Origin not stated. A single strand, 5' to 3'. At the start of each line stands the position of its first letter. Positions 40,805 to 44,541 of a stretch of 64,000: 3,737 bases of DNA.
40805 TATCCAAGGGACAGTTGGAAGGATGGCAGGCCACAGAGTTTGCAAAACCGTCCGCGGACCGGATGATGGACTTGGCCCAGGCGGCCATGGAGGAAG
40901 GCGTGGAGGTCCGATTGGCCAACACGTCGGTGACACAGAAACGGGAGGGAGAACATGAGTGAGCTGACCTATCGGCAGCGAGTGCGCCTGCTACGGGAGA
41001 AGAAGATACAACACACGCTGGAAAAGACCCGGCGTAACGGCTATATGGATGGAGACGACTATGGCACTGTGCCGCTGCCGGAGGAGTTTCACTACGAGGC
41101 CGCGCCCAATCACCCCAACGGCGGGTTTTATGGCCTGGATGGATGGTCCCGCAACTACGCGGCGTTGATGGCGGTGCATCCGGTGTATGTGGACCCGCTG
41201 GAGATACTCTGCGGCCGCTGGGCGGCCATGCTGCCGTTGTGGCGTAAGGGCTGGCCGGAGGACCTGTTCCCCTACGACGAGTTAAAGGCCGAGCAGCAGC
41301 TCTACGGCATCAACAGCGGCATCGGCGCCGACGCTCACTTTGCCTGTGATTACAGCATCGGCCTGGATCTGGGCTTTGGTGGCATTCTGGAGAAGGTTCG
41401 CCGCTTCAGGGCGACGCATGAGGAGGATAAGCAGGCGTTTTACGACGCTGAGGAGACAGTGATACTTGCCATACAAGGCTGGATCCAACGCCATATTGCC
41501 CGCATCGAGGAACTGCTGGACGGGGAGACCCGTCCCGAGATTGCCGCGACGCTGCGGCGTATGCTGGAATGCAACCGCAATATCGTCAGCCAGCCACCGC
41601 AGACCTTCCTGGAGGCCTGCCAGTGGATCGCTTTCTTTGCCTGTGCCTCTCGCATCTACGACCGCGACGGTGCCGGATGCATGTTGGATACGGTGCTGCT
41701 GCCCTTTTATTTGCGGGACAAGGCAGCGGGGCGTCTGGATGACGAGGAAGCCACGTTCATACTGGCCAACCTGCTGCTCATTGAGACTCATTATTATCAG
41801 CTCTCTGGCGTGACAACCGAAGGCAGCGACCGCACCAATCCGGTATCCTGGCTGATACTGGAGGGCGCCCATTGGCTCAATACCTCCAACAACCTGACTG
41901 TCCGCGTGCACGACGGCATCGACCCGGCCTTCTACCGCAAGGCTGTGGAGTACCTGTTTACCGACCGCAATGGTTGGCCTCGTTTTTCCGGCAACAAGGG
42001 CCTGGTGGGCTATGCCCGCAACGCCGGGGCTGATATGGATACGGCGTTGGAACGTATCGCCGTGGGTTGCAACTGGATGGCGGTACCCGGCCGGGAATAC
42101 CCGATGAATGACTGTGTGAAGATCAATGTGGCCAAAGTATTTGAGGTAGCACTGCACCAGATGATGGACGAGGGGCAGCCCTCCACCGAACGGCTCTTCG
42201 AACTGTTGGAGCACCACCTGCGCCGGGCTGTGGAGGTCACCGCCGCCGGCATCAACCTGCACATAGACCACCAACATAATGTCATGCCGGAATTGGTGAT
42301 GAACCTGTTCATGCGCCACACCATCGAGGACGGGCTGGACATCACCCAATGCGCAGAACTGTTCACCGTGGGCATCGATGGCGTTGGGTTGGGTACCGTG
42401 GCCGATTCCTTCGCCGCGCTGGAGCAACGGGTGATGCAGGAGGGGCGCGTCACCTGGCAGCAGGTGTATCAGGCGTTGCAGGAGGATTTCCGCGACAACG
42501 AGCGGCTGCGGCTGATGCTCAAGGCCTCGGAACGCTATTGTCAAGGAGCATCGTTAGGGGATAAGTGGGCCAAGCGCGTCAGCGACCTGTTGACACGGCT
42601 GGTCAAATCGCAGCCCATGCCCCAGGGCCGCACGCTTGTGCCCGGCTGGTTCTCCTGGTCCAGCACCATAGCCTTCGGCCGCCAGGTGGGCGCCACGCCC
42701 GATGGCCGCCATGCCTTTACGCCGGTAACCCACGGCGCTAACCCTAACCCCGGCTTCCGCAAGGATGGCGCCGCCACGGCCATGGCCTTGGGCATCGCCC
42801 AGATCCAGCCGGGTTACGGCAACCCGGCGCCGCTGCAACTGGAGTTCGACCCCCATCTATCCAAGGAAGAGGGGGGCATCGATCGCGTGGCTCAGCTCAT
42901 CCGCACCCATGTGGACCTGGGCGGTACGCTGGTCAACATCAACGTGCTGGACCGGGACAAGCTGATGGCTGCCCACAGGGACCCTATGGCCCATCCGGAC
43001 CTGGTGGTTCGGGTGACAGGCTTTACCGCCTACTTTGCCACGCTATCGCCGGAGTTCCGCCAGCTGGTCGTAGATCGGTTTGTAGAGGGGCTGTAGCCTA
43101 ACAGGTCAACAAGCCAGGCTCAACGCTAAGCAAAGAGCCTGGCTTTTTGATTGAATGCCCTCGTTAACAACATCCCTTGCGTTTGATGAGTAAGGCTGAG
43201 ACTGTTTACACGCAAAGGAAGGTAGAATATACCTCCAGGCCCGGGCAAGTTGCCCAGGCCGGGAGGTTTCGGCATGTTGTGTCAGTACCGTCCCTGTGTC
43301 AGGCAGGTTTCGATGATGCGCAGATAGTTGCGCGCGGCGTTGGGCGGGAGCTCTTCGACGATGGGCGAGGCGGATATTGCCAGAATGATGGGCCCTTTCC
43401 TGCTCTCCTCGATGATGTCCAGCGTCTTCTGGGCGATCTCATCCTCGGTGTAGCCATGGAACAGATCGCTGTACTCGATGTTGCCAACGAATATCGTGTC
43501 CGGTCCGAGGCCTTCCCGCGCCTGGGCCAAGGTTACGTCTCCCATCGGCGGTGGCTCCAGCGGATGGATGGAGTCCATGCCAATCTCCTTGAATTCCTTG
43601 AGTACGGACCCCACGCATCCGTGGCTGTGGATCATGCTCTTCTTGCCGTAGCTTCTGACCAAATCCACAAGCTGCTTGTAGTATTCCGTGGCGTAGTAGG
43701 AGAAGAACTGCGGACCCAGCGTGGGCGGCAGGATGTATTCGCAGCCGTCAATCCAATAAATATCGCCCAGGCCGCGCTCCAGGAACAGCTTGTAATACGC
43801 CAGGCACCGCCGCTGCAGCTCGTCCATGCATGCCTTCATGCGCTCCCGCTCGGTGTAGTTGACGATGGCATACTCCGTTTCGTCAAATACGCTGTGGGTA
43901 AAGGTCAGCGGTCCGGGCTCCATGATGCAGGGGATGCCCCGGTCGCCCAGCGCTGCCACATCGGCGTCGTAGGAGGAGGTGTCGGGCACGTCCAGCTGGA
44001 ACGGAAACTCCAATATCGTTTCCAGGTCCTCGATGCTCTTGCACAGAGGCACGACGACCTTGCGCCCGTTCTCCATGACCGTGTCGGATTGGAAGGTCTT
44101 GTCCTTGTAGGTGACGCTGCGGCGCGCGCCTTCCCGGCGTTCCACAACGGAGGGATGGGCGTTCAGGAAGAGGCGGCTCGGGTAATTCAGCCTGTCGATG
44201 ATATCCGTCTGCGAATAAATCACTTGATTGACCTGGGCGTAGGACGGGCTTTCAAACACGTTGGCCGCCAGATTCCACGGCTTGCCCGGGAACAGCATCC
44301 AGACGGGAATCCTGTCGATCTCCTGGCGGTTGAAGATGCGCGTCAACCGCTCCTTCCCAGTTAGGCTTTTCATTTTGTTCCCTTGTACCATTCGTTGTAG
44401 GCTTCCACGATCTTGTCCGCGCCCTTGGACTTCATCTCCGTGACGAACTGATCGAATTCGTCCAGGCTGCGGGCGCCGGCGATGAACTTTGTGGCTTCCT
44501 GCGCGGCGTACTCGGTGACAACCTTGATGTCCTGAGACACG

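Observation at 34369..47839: Glycyl-radical enzyme embedded in a two-importer carbohydrate locus with DUF1861-like and URO-D/MtaA-like proteins: candidate uncharacterised anaerobic sugar pathway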

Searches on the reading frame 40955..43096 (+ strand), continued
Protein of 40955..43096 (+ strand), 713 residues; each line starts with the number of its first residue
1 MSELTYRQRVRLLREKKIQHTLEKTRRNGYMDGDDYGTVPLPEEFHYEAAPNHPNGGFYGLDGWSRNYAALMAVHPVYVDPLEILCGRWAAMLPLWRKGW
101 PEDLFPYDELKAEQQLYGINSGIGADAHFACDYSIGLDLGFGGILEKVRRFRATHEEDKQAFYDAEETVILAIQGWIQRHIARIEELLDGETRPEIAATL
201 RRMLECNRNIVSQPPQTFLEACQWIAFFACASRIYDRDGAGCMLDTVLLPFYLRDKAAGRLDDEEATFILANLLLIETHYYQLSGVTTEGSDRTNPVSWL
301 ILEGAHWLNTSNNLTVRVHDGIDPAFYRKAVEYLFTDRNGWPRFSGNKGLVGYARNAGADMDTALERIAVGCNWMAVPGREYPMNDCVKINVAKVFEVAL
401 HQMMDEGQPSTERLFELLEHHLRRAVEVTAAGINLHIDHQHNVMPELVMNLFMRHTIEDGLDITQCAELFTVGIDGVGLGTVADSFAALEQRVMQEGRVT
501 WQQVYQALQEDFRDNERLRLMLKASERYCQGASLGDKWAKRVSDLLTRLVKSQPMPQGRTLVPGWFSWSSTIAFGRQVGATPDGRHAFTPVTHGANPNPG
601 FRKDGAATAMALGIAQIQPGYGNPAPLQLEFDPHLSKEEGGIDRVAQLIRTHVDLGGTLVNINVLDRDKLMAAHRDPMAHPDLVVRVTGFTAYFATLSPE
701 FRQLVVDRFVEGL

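Call 70: search_solved_structures(query=L044:7032-8150:+, max_evalue=1e-10)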
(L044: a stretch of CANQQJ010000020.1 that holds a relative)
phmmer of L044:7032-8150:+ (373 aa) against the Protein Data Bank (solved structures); distinct sequences matched with E-value up to 1e-10: 44.
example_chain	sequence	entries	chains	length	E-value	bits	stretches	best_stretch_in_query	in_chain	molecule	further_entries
7xr9_A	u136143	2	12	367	4.3e-53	184.1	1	4-362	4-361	DgpA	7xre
9m3d_B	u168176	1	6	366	2.5e-50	175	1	4-368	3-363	DgpA1 from W974-1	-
3e18_A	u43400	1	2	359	1.3e-23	87.1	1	3-215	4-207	oxidoreductase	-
3cea_A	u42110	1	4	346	6.9e-18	68.2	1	3-216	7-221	Myo-inositol 2-dehydrogenase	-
5a02_A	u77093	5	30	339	9.2e-18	67.8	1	4-202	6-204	ALDOSE-ALDOSE OXIDOREDUCTASE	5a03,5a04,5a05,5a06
3hnp_A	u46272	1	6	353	2.4e-16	63.2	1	5-198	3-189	Oxidoreductase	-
3kux_A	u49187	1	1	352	7.2e-16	61.6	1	3-199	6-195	Putative oxidoreductase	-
3ezy_A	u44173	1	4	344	2.4e-15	59.9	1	4-200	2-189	Dehydrogenase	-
3q2i_A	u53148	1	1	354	4.2e-15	59.1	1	2-210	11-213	dehydrogenase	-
2glx_A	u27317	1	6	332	5.2e-15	58.8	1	26-214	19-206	1,5-anhydro-D-fructose reductase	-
3fd8_A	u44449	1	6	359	5.5e-15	58.7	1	5-197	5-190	Oxidoreductase, Gfo/Idh/MocA family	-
9m37_A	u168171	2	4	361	5.6e-15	58.7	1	63-218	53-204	P581a DgpA2 and isoorientin complex structure | Gfo/Idh/MocA family protein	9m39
3q2k_A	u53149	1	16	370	5.7e-15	58.7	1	2-204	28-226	oxidoreductase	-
3i23_A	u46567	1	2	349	7.1e-15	58.3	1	6-197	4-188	Oxidoreductase, Gfo/Idh/MocA family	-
4fb5_A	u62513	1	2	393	2.5e-14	56.6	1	3-196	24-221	Probable oxidoreductase protein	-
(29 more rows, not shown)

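Call 72: search_protein_families(library=pfam, proteins=[L016:16745-17359:+, L016:17454-18137:+, L009:16993-18144:+, L009:18462-19394:+, L008:7491-8705:-, L008:6063-7454:-, L008:4951-5979:-, L008:12295-14529:+, L014:10438-12612:-, L058:8259-9257:+], max_evalue=0.0001)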
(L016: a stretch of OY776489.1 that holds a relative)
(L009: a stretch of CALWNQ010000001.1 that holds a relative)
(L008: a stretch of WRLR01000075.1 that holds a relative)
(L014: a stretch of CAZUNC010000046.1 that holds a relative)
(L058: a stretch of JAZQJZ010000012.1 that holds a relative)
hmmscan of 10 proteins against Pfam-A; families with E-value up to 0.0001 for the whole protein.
L016:16745-17359:+ (204 aa): 2 families
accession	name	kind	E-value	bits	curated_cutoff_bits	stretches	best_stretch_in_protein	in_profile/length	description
PF00702.32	Hydrolase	-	2.2e-13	51.5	26.4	1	2-180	1-191/191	haloacid dehalogenase-like hydrolase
PF13419.12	HAD_2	-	2e-10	41.5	23.8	1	6-181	2-173/178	Haloacid dehalogenase-like hydrolase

L016:17454-18137:+ (227 aa): 1 family
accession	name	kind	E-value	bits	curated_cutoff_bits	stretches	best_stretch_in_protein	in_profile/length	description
PF13189.12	Cytidylate_kin2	-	1.4e-33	117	28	1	7-169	2-175/176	Cytidylate kinase-like family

L009:16993-18144:+ (383 aa): 1 family
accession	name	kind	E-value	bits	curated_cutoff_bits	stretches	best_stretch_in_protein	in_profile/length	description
PF01208.23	URO-D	-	5.1e-16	59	23.9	1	200-379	169-345/346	Uroporphyrinogen decarboxylase (URO-D)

L009:18462-19394:+ (310 aa): 0 families

L008:7491-8705:- (404 aa): 1 family
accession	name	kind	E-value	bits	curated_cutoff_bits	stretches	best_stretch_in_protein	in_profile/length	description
PF01960.23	ArgJ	-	2.4e-142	474.6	32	1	19-404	2-377/377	ArgJ family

L008:6063-7454:- (463 aa): 1 family
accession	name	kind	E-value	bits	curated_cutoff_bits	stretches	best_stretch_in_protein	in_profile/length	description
PF00724.26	Oxidored_FMN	-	7.7e-22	78.5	27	1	38-266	3-229/342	NADH:flavin oxidoreductase / NADH oxidase family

L008:4951-5979:- (342 aa): 3 families
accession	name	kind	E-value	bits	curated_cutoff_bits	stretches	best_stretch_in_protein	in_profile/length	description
PF01936.24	NYN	-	1e-26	94.6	24.2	1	16-152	3-145/145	NYN domain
PF12872.13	OST-HTH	-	2e-13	50.4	23.8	2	289-321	22-55/71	OST-HTH/LOTUS domain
PF18475.7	PIN7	-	3.2e-05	25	34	1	18-125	1-103/103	PIN domain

L008:12295-14529:+ (744 aa): 5 families
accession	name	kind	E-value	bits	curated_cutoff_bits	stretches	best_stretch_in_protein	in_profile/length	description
PF02775.26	TPP_enzyme_C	-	5.5e-25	88.4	21.9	1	515-664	1-151/151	Thiamine pyrophosphate enzyme, C-terminal TPP binding domain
PF01855.24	POR_N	-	5.6e-15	56.2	27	1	41-213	2-182/231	Pyruvate flavodoxin/ferredoxin oxidoreductase, thiamine diP-bdg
PF00037.32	Fer4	-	9.2e-08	32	21.1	1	708-730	1-23/24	4Fe-4S binding domain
PF12837.12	Fer4_6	-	9.8e-06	25.7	25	1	708-730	2-24/24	4Fe-4S binding domain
PF01391.23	Collagen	-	1.5e-05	25.1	27.2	1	268-321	3-56/60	Collagen triple helix repeat (20 copies)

L014:10438-12612:- (724 aa): 3 families
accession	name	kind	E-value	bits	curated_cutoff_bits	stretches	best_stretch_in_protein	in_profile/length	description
PF00905.27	Transpeptidase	-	4.1e-55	187.5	22.1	1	403-716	2-297/299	Penicillin binding protein transpeptidase domain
PF03717.20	PBP_dimer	-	2e-34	120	24.4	1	178-369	2-178/180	Penicillin-binding Protein dimerisation domain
PF05223.17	MecA_N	-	1.4e-12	48.4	22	1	48-170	8-116/117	NTF2-like N-terminal transpeptidase domain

L058:8259-9257:+ (332 aa): 2 families
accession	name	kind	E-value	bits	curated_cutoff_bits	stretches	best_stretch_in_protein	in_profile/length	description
PF13088.12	BNR_2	-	1.7e-20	74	31.4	1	59-298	52-271/277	BNR repeat-like domain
PF02012.26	BNR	-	5.3e-07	29.1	27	0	210-219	2-11/12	BNR/Asp-box repeat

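Call 102: predict_structure(alignment_id=A5)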
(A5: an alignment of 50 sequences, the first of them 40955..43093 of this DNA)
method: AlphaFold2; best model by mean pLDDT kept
length: 713 residues; sequences in the alignment: 50
mean_pLDDT: 92.4   pTM: 0.92
mean pLDDT of the five models: 92.4, 90.8, 90.1, 88.8, 88.2
residues with pLDDT >= 90: 546; 70-90: 155; 50-70: 12; < 50: 0
segments of 3 or more residues with pLDDT < 50: none
pLDDT, mean of each block of 10 residues (from residue 1): 90 95 88 82 93 96 98 96 94 92 96 97 85 95 98 92 98 98 97 96 98 98 96 81 94 98 98 88 89 96 95 91 96 89 91 92 88 83 89 98 95 98 98 96 94 96 94 92 97 96 97 95 92 93 97 93 83 93 95 83 81 90 83 82 93 92 89 93 83 89 87 76
secondary structure, 60 per line:
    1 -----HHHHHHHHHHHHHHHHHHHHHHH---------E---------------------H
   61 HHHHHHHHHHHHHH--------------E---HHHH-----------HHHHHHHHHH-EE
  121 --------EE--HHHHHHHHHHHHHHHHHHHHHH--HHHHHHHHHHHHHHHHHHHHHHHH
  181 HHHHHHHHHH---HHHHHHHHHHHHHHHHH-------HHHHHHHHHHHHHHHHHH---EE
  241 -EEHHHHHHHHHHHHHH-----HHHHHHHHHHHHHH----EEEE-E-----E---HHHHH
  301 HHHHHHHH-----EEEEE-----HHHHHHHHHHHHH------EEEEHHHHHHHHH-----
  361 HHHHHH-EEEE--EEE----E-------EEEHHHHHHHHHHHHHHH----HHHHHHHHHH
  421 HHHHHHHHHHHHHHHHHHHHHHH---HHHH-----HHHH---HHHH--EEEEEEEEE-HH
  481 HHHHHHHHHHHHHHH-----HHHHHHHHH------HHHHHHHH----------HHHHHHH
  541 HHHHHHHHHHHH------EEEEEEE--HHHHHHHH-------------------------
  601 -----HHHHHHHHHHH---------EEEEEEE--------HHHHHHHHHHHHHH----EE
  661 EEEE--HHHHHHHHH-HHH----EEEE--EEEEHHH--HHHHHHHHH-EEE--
elements in order (helices of 4 or more, strands of 3 or more residues): H6-28 H60-74 H93-96 H108-117 H133-154 H157-190 H194-210 H218-235 H244-257 H263-276 E281-284 H296-308 E314-318 H324-336 E343-346 H347-355 H361-366 E368-371 E374-376 E389-391 H392-406 H411-443 H447-450 H456-459 H463-466 E469-477 H479-495 H501-509 H516-523 H534-552 E559-565 H568-575 H606-616 E626-632 H641-654 E659-664 H667-675 E684-687 E690-693 H699-707 E709-711

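Call 107: fold_search(model_id=the predicted structure, library=pdb)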
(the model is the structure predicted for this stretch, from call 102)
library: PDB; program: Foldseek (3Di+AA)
matches with E <= 10: 190; with E <= 0.001: 65
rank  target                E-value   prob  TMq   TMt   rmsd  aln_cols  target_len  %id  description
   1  8yjo_A                2.0e-37  1.00  0.82  0.77   4.5       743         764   23  Structure of E. coli glycyl radical enzyme PflD with bound malonate (released 2024-10-02)
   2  5i2a_A                4.0e-37  1.00  0.83  0.71   4.4       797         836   20  1,2-propanediol Dehydration in Roseburia inulinivorans; Structural Basis for Substrate and Enantiomer Selectivity (released 2016-06-01)
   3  1r8w_A                6.0e-37  1.00  0.84  0.76   5.5       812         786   19  Native structure of the B12-independent glycerol dehydratase from clostridium butyricum (released 2004-06-01)
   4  5i2g_A                8.8e-37  1.00  0.83  0.75   4.4       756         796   22  1,2-propanediol Dehydration in Roseburia inulinivorans; Structural Basis for Substrate and Enantiomer Selectivity (released 2016-06-01)
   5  9rco_A                1.1e-36  1.00  0.82  0.74   6.5       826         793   20  1,2-propanediol dehydratase with 0.1 % glycerol additive (released 2025-06-11)
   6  9rcp_B                2.0e-36  1.00  0.82  0.74   6.5       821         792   20  1,2-propanediol dehydratase with 0.1 % 1,3-propanediol additive (released 2025-06-11)
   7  9rcp_C                2.3e-36  1.00  0.82  0.74   6.2       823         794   20  1,2-propanediol dehydratase with 0.1 % 1,3-propanediol additive (released 2025-06-11)
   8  8id0                  4.0e-36  1.00  0.82  0.76   6.4       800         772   18  Crystal structure of PflD bound to 1,5-anhydromannitol-6-phosphate in Streptococcus dysgalactiae subsp. equisimilis (released 2024-10-02)
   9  9rcq_A                4.2e-36  1.00  0.82  0.73   5.9       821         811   20  1,2-propanediol dehydratase with no ligand additives (released 2025-06-11)
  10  5i2g_B                5.0e-36  1.00  0.83  0.74   4.2       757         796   21  1,2-propanediol Dehydration in Roseburia inulinivorans; Structural Basis for Substrate and Enantiomer Selectivity (released 2016-06-01)
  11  2f3o_A                8.6e-36  1.00  0.82  0.76   6.3       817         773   23  Crystal Structure of a glycyl radical enzyme from Archaeoglobus fulgidus (released 2006-03-07)
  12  8id7                  1.3e-35  1.00  0.82  0.73   5.7       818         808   22  Crystal structure of YbiW in complex with 1,5-anhydroglucitol-6-phosphate in Escherichia coli (released 2024-10-02)
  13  5a0u_A                1.5e-35  1.00  0.83  0.75   6.2       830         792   19  Structure of CutC choline lyase choline bound form from Klebsiella pneumoniae. (released 2015-07-29)
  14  6xs4_A                1.6e-35  1.00  0.84  0.74   6.1       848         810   21  Crystal structure of glycyl radical enzyme ECL_02896 from Enterobacter cloacae subsp. cloacae (released 2020-08-12)
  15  5a0u_H                2.0e-35  1.00  0.83  0.75   5.9       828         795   18  Structure of CutC choline lyase choline bound form from Klebsiella pneumoniae. (released 2015-07-29)
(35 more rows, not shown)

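Call 113: find_encoding_contigs(protein=P0001, flank=10000, max_places=4)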
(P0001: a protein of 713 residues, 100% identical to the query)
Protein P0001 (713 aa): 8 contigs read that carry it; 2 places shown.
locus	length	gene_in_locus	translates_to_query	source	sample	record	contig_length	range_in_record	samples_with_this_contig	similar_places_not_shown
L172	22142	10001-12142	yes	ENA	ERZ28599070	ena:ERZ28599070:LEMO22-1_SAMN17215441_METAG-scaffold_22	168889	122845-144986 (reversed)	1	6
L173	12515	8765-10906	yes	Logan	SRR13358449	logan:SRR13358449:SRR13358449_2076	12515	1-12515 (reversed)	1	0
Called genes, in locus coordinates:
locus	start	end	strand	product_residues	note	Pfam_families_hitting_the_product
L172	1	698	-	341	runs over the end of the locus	PF00356:LacI (weak), PF00532:Peripla_BP_1, PF13377:Peripla_BP_3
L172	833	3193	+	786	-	PF00165:HTH_AraC, PF12833:HTH_18, PF00165:HTH_AraC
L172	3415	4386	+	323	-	PF00528:BPD_transp_1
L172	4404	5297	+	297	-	PF00528:BPD_transp_1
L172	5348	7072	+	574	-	PF12010:DUF3502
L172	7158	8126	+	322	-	PF08950:DUF1861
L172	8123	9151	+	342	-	PF01208:URO-D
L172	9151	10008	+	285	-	PF04055:Radical_SAM, PF13353:Fer4_12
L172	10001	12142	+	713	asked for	PF02901:PFL-like, PF01228:Gly_radical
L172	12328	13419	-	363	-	PF01208:URO-D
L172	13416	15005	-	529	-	PF01547:SBP_bac_1, PF13416:SBP_bac_8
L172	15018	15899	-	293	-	PF00528:BPD_transp_1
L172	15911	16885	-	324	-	PF00528:BPD_transp_1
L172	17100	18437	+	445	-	PF00890:FAD_binding_2 (faint), PF01266:DAO (weak), PF12831:FAD_oxidored, PF13450:NAD_binding_8 (weak)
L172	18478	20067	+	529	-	PF00072:Response_reg, PF17853:GGDEF_2, PF00165:HTH_AraC (weak), PF12833:HTH_18, PF00165:HTH_AraC (weak)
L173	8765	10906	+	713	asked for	PF02901:PFL-like, PF01228:Gly_radical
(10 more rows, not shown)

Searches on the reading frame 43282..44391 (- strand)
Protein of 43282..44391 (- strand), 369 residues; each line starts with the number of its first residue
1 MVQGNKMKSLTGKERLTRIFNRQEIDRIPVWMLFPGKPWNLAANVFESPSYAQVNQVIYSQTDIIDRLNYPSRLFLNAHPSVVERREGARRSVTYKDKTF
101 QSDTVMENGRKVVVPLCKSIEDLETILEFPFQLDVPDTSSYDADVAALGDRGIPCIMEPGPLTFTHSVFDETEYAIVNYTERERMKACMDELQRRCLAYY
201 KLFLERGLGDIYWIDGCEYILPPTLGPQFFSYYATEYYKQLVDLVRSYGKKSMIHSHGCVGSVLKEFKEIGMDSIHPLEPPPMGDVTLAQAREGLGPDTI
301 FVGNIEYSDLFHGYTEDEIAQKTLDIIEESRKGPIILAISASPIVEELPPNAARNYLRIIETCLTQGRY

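Call 3: search_protein_families(library=pfam, proteins=[window:43282-44391:-])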
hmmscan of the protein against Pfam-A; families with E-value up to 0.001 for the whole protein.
window:43282-44391:- (369 aa): 1 family
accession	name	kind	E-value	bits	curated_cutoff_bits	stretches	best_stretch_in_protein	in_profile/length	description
PF01208.23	URO-D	-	2.2e-15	56.9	23.9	1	171-342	162-326/346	Uroporphyrinogen decarboxylase (URO-D)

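Call 7: search_protein_families(library=ncbifam, proteins=[window:43282-44391:-], max_evalue=0.001)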
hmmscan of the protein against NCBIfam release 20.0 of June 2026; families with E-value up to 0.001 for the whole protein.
window:43282-44391:- (369 aa): 5 families
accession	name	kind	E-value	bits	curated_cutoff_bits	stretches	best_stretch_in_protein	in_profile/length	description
NF004889.0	PRK06252.1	subfamily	1.4e-17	63.8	244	1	153-329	139-306/340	methylcobalamin:coenzyme M methyltransferase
NF040654.1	MtaA_Meth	equivalog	1.3e-09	37.4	400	1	159-329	144-305/337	methylcobamide:CoM methyltransferase MtaA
NF041608.1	methylcob_mtaseMtbA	equivalog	2.7e-09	36.6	600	1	160-330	147-308/339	methylcobamide:CoM methyltransferase MtbA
TIGR01463.1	mtaA_cmuA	subfamily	1.1e-07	31.5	235.4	1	157-329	144-308/340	MtaA/CmuA family methyltransferase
TIGR01464.1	hemE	equivalog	1.9e-06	27.1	302.95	1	178-333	164-308/338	uroporphyrinogen decarboxylase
